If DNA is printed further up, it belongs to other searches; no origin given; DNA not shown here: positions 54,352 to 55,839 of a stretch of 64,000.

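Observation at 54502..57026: Catalytically dead class B PBP translationally coupled to an intact SEDS polymerase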

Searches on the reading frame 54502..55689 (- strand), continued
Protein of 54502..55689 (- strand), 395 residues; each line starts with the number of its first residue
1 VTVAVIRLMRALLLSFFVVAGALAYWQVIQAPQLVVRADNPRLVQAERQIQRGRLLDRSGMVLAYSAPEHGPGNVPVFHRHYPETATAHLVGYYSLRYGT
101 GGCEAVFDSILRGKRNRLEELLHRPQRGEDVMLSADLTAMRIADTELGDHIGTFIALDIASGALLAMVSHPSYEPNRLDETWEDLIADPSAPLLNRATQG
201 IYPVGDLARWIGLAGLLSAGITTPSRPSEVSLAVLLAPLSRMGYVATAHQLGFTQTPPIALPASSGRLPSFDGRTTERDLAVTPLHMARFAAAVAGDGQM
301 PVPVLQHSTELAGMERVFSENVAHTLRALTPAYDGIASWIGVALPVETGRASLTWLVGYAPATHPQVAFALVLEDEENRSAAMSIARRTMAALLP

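Call 51: find_homologous_proteins(query=L061:128-2215:+, max_evalue=1e-30)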
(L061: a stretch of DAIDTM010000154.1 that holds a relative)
Query L061:128-2215:+ (696 aa): 1051 proteins with E <= 1e-30 among 8000 candidates; the best 120 are listed.
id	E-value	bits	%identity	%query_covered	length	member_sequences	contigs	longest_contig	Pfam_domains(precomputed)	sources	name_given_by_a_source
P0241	0.0e+0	1574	100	100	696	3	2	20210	PF03717.21,PF05223.18,PF00905.28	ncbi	-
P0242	0.0e+0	1296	81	100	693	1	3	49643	PF03717.21,PF05223.18,PF00905.28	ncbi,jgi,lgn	jgi:penicillin-binding protein 2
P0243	0.0e+0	1295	80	100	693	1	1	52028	PF03717.21,PF05223.18,PF00905.28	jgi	jgi:penicillin-binding protein 2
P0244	0.0e+0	1290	80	100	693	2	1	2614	PF03717.21,PF05223.18,PF00905.28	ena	-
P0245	0.0e+0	1287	81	100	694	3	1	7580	PF03717.21,PF05223.18,PF00905.28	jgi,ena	-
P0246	0.0e+0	1285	81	100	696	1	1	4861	PF03717.21,PF05223.18,PF00905.28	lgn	-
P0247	0.0e+0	1281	79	100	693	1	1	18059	PF03717.21,PF05223.18,PF00905.28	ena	-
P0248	0.0e+0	1280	81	100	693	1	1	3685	PF03717.21,PF05223.18,PF00905.28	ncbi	-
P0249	0.0e+0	1278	79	100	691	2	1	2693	PF03717.21,PF05223.18,PF00905.28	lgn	-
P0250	0.0e+0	1278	80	100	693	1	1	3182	PF03717.21,PF05223.18,PF00905.28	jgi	jgi:penicillin-binding protein 2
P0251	0.0e+0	1276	79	100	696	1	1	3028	PF03717.21,PF05223.18,PF00905.28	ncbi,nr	ncbi:MAG: penicillin-binding protein 2 [Chloroflexota bacterium]|nr:penicillin-binding protein 2 [Ch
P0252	0.0e+0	1274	78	100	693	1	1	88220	PF03717.21,PF05223.18,PF00905.28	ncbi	-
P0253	0.0e+0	1257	78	100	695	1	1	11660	PF03717.21,PF05223.18,PF00905.28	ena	-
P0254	0.0e+0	1254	78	100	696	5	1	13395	PF03717.21,PF05223.18,PF00905.28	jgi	jgi:penicillin-binding protein 2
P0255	0.0e+0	1248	78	100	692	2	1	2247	PF03717.21,PF05223.18,PF00905.28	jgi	-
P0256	0.0e+0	1164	73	100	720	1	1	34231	PF03717.21,PF05223.18,PF00905.28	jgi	jgi:penicillin-binding protein 2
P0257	0.0e+0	1135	70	100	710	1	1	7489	PF03717.21,PF05223.18,PF00905.28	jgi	jgi:penicillin-binding protein 2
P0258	0.0e+0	1134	72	100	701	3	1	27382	PF03717.21,PF05223.18,PF00905.28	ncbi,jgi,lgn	-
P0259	0.0e+0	1131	73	98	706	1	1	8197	PF03717.21,PF05223.18,PF00905.28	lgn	-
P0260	0.0e+0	1131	70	100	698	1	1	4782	PF03717.21,PF05223.18,PF00905.28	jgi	jgi:penicillin-binding protein 2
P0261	0.0e+0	1131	74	94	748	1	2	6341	PF03717.21,PF05223.18,PF00905.28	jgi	-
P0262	0.0e+0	1130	73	99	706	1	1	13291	PF03717.21,PF05223.18,PF00905.28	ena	-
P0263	0.0e+0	1130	73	98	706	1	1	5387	PF03717.21,PF05223.18,PF00905.28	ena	-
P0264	0.0e+0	1128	73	99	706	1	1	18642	PF03717.21,PF05223.18,PF00905.28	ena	-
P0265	0.0e+0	1127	73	98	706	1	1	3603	PF03717.21,PF05223.18,PF00905.28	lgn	-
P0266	0.0e+0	1127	73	98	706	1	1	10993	PF03717.21,PF05223.18,PF00905.28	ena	-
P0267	0.0e+0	1126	70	100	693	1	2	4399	PF03717.21,PF05223.18,PF00905.28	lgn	-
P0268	0.0e+0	1126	70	100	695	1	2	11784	PF03717.21,PF05223.18,PF00905.28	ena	-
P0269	0.0e+0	1125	73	98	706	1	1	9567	PF03717.21,PF05223.18,PF00905.28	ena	-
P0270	0.0e+0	1125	69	100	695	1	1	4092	PF03717.21,PF05223.18,PF00905.28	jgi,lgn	jgi:penicillin-binding protein 2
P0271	0.0e+0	1124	72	99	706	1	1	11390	PF03717.21,PF05223.18,PF00905.28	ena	-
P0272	0.0e+0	1123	71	100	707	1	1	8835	PF03717.21,PF05223.18,PF00905.28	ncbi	-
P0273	0.0e+0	1123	72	98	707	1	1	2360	PF03717.21,PF05223.18,PF00905.28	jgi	jgi:penicillin-binding protein 2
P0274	0.0e+0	1123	69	100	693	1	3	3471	PF03717.21,PF05223.18,PF00905.28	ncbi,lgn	-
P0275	0.0e+0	1123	72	98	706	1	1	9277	PF03717.21,PF05223.18,PF00905.28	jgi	-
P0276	0.0e+0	1121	72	100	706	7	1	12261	PF03717.21,PF05223.18,PF00905.28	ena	-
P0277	0.0e+0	1121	71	98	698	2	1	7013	PF03717.21,PF05223.18,PF00905.28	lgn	-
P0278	0.0e+0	1120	72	98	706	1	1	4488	PF03717.21,PF05223.18,PF00905.28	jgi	-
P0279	0.0e+0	1119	71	98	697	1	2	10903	PF03717.21,PF05223.18,PF00905.28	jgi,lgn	jgi:penicillin-binding protein 2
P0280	0.0e+0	1113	71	94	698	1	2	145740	PF03717.21,PF05223.18,PF00905.28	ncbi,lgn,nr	ncbi:MAG: penicillin-binding protein 2 [Chloroflexi bacterium]|nr:penicillin-binding protein 2 [Chlo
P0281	0.0e+0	1112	71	100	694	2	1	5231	PF03717.21,PF05223.18,PF00905.28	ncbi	ncbi:MAG: penicillin-binding protein 2 [Acidobacteriota bacterium]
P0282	0.0e+0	1111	69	100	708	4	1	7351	PF03717.21,PF05223.18,PF00905.28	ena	-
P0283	0.0e+0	1109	70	100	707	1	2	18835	PF03717.21,PF05223.18,PF00905.28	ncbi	-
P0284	0.0e+0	1109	71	99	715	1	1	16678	PF03717.21,PF05223.18,PF00905.28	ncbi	-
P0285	0.0e+0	1104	69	100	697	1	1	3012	PF03717.21,PF05223.18,PF00905.28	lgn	-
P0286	0.0e+0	1103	69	100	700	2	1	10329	PF03717.21,PF05223.18,PF00905.28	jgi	-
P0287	0.0e+0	1100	69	98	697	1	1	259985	PF03717.21,PF05223.18,PF00905.28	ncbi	-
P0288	0.0e+0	1095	69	100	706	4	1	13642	PF03717.21,PF05223.18,PF00905.28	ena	-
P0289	0.0e+0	1095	70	98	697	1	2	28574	PF03717.21,PF05223.18,PF00905.28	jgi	jgi:penicillin-binding protein 2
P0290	0.0e+0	1094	69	97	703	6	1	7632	PF03717.21,PF05223.18,PF00905.28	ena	-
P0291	0.0e+0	1090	71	94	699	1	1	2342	PF03717.21,PF05223.18,PF00905.28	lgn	-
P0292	0.0e+0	1090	75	91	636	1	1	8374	PF03717.21,PF05223.18,PF00905.28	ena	-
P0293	0.0e+0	1084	69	99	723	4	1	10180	PF03717.21,PF05223.18,PF00905.28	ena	-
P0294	0.0e+0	1078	68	100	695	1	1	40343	PF03717.21,PF05223.18,PF00905.28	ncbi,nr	ncbi:MAG: penicillin-binding protein 2 [Chloroflexi bacterium]|nr:penicillin-binding protein 2 [Chlo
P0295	0.0e+0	1078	70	97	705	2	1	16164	PF03717.21,PF05223.18,PF00905.28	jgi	jgi:penicillin-binding protein 2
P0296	0.0e+0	1073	67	100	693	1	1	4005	PF03717.21,PF05223.18,PF00905.28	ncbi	-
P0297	0.0e+0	1073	70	99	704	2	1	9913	PF03717.21,PF05223.18,PF00905.28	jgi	jgi:penicillin-binding protein 2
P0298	0.0e+0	1073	68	100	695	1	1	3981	PF03717.21,PF05223.18,PF00905.28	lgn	-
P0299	0.0e+0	1068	67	99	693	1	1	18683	PF03717.21,PF05223.18,PF00905.28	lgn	-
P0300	0.0e+0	1057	67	100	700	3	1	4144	PF03717.21,PF05223.18,PF00905.28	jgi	jgi:penicillin-binding protein 2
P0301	0.0e+0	1053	66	100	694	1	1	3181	PF03717.21,PF05223.18,PF00905.28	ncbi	-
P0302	0.0e+0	1053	69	94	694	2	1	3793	PF03717.21,PF05223.18,PF00905.28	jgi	-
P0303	0.0e+0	1053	67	100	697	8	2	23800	PF03717.21,PF05223.18,PF00905.28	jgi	jgi:penicillin-binding protein 2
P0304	0.0e+0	1051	67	100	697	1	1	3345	PF03717.21,PF05223.18,PF00905.28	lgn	-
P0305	0.0e+0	1049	66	99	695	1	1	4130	PF03717.21,PF05223.18,PF00905.28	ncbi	-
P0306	0.0e+0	1047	67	99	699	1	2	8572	PF03717.21,PF05223.18,PF00905.28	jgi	-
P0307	0.0e+0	1047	67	98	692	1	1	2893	PF03717.21,PF05223.18,PF00905.28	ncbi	-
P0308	0.0e+0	1042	66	100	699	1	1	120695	PF03717.21,PF05223.18,PF00905.28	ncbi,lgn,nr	ncbi:MAG: penicillin-binding protein 2 [Chloroflexi bacterium]|nr:penicillin-binding protein 2 [Chlo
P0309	0.0e+0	1041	65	100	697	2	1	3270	PF03717.21,PF05223.18,PF00905.28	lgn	-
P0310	0.0e+0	1040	66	100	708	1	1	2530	PF03717.21,PF05223.18,PF00905.28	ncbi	-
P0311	0.0e+0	1036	65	100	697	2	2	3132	PF03717.21,PF05223.18,PF00905.28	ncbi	-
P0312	0.0e+0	1033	65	100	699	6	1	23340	PF03717.21,PF05223.18,PF00905.28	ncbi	-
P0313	0.0e+0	1030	65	100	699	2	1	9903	PF03717.21,PF05223.18,PF00905.28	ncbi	-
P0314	0.0e+0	1029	66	98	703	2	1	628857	PF03717.21,PF05223.18,PF00905.28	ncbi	-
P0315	0.0e+0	1028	66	99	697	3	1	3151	PF03717.21,PF05223.18,PF00905.28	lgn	-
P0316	0.0e+0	1013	66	100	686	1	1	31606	PF03717.21,PF05223.18,PF00905.28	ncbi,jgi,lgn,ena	-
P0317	3.0e-298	1009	67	94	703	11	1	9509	PF03717.21,PF05223.18,PF00905.28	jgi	jgi:penicillin-binding protein 2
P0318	5.1e-297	1005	64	100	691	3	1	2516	PF03717.21,PF05223.18,PF00905.28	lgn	-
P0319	3.2e-296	1003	64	100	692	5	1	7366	PF03717.21,PF05223.18,PF00905.28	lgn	-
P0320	4.5e-296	1002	67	94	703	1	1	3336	PF03717.21,PF05223.18,PF00905.28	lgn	-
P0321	5.1e-296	1002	67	94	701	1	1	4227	PF03717.21,PF05223.18,PF00905.28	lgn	-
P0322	3.6e-294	996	63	98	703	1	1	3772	PF03717.21,PF05223.18,PF00905.28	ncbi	-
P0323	1.1e-293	994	65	94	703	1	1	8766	PF03717.21,PF05223.18,PF00905.28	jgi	jgi:penicillin-binding protein 2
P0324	7.8e-293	991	63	100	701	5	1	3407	PF03717.21,PF05223.18,PF00905.28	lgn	-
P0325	2.5e-292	990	66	96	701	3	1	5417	PF03717.21,PF05223.18,PF00905.28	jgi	jgi:penicillin-binding protein 2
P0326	9.1e-292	988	65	94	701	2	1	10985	PF03717.21,PF05223.18,PF00905.28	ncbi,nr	ncbi:MAG: penicillin-binding protein 2 [Anaerolineae bacterium]|nr:penicillin-binding protein 2 [Ana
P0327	1.0e-290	984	63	100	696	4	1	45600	PF03717.21,PF05223.18,PF00905.28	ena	-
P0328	1.8e-290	983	65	94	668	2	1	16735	PF03717.21,PF05223.18,PF00905.28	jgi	-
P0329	3.9e-290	982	63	99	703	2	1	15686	PF03717.21,PF05223.18,PF00905.28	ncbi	-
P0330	2.8e-289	980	63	99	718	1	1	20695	PF03717.21,PF05223.18,PF00905.28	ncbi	-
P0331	4.7e-289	979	66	94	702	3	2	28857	PF03717.21,PF05223.18,PF00905.28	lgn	-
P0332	1.1e-287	974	63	100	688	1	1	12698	PF03717.21,PF05223.18,PF00905.28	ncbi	-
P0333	9.0e-287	971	63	99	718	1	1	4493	PF03717.21,PF05223.18,PF00905.28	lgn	-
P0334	4.9e-285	966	63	98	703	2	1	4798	PF03717.21,PF05223.18,PF00905.28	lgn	-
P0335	1.3e-284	964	63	99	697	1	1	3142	PF03717.21,PF05223.18,PF00905.28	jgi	jgi:penicillin-binding protein 2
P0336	1.5e-283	961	63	100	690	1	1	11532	PF03717.21,PF05223.18,PF00905.28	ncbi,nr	ncbi:MAG: penicillin-binding protein 2 [Chloroflexi bacterium]|nr:penicillin-binding protein 2 [Chlo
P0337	2.4e-278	943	62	97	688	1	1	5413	PF03717.21,PF05223.18,PF00905.28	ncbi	-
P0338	7.5e-276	935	62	98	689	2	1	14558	PF03717.21,PF05223.18,PF00905.28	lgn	-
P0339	2.5e-273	927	60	100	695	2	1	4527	PF03717.21,PF05223.18,PF00905.28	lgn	-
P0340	3.1e-258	877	61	94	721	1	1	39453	PF03717.21,PF05223.18,PF00905.28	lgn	-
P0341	2.2e-256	871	61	97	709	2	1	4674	PF03717.21,PF05223.18,PF00905.28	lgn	-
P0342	3.5e-255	867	60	94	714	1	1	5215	PF03717.21,PF05223.18,PF00905.28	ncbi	-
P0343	6.1e-252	856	59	93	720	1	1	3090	PF03717.21,PF05223.18,PF00905.28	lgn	-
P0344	2.2e-250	851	58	94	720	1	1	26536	PF03717.21,PF05223.18,PF00905.28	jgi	jgi:penicillin-binding protein 2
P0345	9.9e-249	846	58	94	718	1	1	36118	PF03717.21,PF05223.18,PF00905.28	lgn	-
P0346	2.4e-245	834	59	94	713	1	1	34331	PF03717.21,PF05223.18,PF00905.28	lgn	-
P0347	2.2e-237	808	57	92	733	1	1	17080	PF03717.21,PF05223.18,PF00905.28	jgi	jgi:penicillin-binding protein 2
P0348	1.8e-200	686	70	61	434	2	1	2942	PF03717.21,PF05223.18,PF00905.28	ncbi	ncbi:MAG: NTF2-like N-terminal transpeptidase domain-containing protein, partial [Chloroflexota bact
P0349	9.3e-195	667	69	60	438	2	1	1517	PF03717.21,PF00905.28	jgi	jgi:penicillin-binding protein 2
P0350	1.1e-188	647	48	94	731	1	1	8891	PF03717.21,PF05223.18,PF00905.28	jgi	jgi:penicillin-binding protein 2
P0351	4.0e-188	645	66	63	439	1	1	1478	PF03717.21,PF00905.28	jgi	jgi:penicillin-binding protein 2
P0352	7.0e-187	641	47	94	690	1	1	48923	PF03717.21,PF05223.18,PF00905.28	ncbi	-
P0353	4.8e-174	599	45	94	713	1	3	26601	PF03717.21,PF05223.18,PF00905.28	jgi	jgi:penicillin-binding protein 2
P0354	1.6e-173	597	45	94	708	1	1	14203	PF03717.21,PF05223.18,PF00905.28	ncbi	-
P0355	3.9e-172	592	44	94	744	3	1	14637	PF03717.21,PF05223.18,PF00905.28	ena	-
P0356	7.6e-172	591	43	100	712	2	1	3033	PF03717.21,PF05223.18,PF00905.28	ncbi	-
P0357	2.4e-171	590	45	94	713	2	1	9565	PF03717.21,PF05223.18,PF00905.28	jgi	jgi:penicillin-binding protein 2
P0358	2.8e-171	590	44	97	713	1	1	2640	PF03717.21,PF05223.18,PF00905.28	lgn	-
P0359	5.6e-171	589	47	98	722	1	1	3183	PF03717.21,PF05223.18,PF00905.28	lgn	-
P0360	8.5e-171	588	44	99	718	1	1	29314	PF03717.21,PF05223.18,PF00905.28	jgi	jgi:penicillin-binding protein 2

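Call 56: predict_structure(alignment_id=A3)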
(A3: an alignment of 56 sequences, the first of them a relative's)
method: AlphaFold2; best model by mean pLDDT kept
length: 807 residues; sequences in the alignment: 56
mean_pLDDT: 75.7   pTM: 0.61
mean pLDDT of the five models: 75.7, 70.9, 70.4, 59.1, 57.7
residues with pLDDT >= 90: 190; 70-90: 358; 50-70: 188; < 50: 71
segments of 3 or more residues with pLDDT < 50: 145-164, 188-192, 277-313, 379-383, 461-464
pLDDT, mean of each block of 10 residues (from residue 1): 87 89 73 62 87 92 85 89 77 75 87 76 71 63 46 35 55 73 57 56 66 61 72 69 74 71 61 50 38 29 31 54 68 89 87 84 85 59 60 69 88 72 79 86 73 55 52 85 88 74 85 76 84 73 59 90 92 91 93 86 78 66 89 92 89 92 84 80 93 94 89 85 86 90 91 87 94 88 95 95 85
secondary structure, 60 per line:
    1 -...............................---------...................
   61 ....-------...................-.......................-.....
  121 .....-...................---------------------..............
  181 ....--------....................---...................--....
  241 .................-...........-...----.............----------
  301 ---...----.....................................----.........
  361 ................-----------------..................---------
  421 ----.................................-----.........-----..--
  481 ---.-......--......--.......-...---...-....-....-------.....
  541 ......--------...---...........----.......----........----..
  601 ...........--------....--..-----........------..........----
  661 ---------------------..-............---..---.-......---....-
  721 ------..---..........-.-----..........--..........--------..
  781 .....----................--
elements in order (helices of 4 or more, strands of 3 or more residues): H2-32 H42-64 H72-90 H92-114 H116-125 H127-145 H167-184 H193-212 H216-234 H237-257 H259-269 H278-290 H311-347 H352-376 H394-411 H425-457 H463-471 E486-491 E494-499 H502-508 E510-512 E516-518 H520-523 H525-528 H536-546 E555-557 H561-571 E576-582 E587-594 H599-611 H620-623 H633-640 H647-656 H685-696 E707-712 E716-719 H732-741 E749-758 E761-770 E779-785 H790-805

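Call 61: search_protein_representatives(alignment_id=A4)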
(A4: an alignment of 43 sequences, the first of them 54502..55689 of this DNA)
Query: 43 sequences, 396 profile positions. Proteins with E-value up to 0.001 (for the whole library): 23263; up to 1e-10: 10970; up to 1e-30: 1373. The best 150 are listed.
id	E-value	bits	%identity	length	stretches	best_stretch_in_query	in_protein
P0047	2.0e-177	606.5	-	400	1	1-394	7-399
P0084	3.1e-141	487.3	-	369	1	1-281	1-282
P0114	1.3e-139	482.0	-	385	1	1-395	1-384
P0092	6.7e-133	459.9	-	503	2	7-364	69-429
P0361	3.5e-123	427.9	-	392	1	1-393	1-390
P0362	3.9e-114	398.1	-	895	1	7-368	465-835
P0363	3.5e-107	375.2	-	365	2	1-214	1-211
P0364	3.4e-106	372.0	-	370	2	1-214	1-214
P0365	1.1e-105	370.3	-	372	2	1-223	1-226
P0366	1.6e-105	369.8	-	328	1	1-325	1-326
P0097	1.0e-101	357.2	-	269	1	127-393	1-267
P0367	8.7e-100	350.9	-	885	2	7-223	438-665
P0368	7.1e-97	341.3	-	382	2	1-206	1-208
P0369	7.6e-97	341.2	-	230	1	1-229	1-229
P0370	1.1e-94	334.0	-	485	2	2-232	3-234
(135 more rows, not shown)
